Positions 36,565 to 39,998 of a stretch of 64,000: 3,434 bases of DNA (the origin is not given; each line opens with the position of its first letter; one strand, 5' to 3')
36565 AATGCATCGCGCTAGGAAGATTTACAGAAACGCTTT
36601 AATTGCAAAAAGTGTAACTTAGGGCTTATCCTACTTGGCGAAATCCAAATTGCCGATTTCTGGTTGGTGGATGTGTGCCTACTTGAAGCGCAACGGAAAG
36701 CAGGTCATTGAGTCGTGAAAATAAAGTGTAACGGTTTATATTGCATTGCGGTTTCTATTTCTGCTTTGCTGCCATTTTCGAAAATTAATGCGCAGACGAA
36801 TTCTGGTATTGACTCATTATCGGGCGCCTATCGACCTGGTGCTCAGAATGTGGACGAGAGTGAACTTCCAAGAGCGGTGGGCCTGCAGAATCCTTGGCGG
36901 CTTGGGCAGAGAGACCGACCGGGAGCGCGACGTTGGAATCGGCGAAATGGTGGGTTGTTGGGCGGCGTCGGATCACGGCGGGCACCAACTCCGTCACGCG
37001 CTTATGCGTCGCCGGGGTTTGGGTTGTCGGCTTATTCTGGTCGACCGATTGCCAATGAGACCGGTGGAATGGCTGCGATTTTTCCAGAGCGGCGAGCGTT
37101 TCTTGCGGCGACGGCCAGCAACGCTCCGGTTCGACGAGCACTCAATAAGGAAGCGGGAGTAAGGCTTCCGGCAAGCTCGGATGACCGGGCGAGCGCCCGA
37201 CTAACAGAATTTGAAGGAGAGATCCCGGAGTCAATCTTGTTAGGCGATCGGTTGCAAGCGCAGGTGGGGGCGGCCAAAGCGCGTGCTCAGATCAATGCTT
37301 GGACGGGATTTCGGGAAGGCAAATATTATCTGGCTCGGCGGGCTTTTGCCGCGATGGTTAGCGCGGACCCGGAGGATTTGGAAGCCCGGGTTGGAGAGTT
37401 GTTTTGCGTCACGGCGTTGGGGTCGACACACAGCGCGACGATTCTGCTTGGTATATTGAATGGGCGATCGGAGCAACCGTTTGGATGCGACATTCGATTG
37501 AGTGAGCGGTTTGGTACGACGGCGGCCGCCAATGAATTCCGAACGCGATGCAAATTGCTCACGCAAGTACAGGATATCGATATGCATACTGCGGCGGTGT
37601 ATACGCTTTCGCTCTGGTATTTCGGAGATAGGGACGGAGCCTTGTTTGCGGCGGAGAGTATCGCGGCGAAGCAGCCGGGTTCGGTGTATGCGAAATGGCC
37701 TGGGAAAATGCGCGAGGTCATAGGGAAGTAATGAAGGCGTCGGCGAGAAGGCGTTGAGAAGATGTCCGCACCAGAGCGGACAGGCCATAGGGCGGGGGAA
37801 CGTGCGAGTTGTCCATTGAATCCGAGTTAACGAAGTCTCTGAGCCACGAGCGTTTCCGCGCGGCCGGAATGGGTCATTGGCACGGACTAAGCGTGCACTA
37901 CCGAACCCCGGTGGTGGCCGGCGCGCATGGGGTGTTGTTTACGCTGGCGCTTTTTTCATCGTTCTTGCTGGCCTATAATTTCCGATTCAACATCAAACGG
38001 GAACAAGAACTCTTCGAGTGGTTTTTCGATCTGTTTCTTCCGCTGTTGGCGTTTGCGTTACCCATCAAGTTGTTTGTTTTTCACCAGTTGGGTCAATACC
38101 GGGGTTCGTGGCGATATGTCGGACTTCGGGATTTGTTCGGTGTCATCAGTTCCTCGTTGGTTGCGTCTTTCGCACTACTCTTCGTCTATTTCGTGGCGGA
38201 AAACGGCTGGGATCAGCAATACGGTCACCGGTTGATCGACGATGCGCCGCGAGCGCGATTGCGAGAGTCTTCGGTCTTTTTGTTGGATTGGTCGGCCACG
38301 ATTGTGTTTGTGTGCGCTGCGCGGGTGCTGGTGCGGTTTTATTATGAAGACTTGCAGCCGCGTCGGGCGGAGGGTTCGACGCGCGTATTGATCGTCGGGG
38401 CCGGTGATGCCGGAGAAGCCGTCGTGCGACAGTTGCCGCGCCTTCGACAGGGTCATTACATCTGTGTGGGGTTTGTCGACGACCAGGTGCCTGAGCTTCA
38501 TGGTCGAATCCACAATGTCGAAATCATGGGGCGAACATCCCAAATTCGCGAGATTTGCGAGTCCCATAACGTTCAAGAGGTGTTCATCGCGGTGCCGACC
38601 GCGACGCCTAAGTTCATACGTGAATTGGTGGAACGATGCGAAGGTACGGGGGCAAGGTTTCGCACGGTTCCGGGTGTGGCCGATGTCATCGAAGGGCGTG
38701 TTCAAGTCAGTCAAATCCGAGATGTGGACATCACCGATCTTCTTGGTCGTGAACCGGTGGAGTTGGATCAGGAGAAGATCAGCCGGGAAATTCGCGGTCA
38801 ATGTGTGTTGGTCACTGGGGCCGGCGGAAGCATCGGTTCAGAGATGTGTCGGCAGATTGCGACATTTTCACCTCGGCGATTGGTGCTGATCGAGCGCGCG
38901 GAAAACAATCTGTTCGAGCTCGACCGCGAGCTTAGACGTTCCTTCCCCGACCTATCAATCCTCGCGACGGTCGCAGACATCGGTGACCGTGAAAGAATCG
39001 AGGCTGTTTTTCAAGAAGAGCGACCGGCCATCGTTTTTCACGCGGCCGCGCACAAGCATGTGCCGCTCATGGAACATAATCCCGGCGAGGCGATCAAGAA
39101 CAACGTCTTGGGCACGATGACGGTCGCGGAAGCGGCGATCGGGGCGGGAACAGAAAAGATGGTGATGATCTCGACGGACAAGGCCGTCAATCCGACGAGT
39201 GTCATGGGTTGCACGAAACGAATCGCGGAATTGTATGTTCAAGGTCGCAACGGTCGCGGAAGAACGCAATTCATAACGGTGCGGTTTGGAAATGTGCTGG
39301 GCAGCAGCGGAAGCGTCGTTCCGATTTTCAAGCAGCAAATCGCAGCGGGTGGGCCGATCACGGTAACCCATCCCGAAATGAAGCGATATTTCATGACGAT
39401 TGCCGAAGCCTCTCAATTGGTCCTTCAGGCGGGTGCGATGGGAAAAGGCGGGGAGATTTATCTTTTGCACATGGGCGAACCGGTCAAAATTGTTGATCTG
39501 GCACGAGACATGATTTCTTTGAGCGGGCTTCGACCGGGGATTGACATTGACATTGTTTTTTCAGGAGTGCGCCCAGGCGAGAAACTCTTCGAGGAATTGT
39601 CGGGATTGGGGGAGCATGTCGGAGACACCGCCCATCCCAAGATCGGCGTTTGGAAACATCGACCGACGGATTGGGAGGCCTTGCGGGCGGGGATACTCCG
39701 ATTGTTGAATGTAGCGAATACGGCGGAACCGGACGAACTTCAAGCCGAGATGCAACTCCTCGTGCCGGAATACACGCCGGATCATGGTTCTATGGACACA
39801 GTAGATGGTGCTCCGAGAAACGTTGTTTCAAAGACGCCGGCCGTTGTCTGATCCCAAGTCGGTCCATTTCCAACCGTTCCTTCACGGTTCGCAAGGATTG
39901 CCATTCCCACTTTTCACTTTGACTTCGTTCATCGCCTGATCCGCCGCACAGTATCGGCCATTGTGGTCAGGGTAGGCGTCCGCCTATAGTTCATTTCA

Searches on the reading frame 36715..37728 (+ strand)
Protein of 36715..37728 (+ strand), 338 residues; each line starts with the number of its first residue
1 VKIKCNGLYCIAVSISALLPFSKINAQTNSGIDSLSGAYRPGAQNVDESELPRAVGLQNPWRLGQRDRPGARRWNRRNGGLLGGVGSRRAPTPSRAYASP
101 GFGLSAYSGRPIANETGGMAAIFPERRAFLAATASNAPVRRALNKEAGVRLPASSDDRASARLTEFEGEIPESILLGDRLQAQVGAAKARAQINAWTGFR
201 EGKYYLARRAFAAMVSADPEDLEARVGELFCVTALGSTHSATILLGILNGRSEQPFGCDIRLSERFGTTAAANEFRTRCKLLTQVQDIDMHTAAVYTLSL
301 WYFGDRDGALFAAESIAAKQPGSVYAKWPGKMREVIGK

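Call 9: search_protein_families(library=pfam, proteins=[window:36715-37728:+], max_evalue=0.01)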
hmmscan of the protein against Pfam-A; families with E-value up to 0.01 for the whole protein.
window:36715-37728:+ (338 aa): 1 family
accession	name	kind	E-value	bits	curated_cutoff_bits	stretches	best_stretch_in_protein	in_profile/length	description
PF13428.12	TPR_14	-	0.0084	17.1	23.5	0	199-225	12-38/44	Tetratricopeptide repeat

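Call 13: search_protein_families(library=ncbifam, proteins=[window:36715-37728:+], max_evalue=0.01)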
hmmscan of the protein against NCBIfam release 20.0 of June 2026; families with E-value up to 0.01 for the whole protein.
window:36715-37728:+ (338 aa): 0 families

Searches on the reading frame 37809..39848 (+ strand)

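Call 9: search_protein_families(library=pfam, proteins=[window:37809-39848:+], max_evalue=0.01)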
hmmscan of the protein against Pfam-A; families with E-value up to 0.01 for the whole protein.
window:37809-39848:+ (680 aa): 12 families
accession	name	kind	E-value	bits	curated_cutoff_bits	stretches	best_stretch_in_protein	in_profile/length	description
PF02719.21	Polysacc_synt_2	-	7.6e-116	386.8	20.2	1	333-613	1-289/293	Polysaccharide biosynthesis protein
PF01370.27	Epimerase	-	1.5e-23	83.9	20.9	1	333-551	1-237/240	NAD dependent epimerase/dehydratase family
PF16363.11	GDP_Man_Dehyd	-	7e-14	52.5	27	1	334-457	1-130/332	GDP-mannose 4,6 dehydratase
PF04321.23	RmlD_sub_bind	-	9.1e-14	51.6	27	1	333-499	3-154/287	RmlD substrate binding domain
PF13727.12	CoA_binding_3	-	1.4e-12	48.4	25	1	154-288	44-175/175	CoA-binding domain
PF01073.25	3Beta_HSD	-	2.6e-07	30.4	22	1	334-463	1-123/280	3-beta hydroxysteroid dehydrogenase/isomerase family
PF00106.31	adh_short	-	3.2e-06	27.2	26.6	1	332-403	2-70/195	short chain dehydrogenase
PF08659.16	KR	-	6.2e-05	23.4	22.6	1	333-428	3-104/180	KR domain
PF01488.26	Shikimate_DH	-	0.00075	20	24.3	0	190-277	12-98/138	Shikimate / quinate 5-dehydrogenase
PF17836.7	PglD_N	-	0.0011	19.9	23.4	1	192-262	1-65/78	PglD N-terminal domain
PF07993.18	NAD_binding_4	-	0.0047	16.6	20.1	0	407-463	90-143/258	Male sterility protein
PF03435.24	Sacchrp_dh_NADP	-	0.0093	16.7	25.1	0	333-419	1-83/129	Saccharopine dehydrogenase NADP binding domain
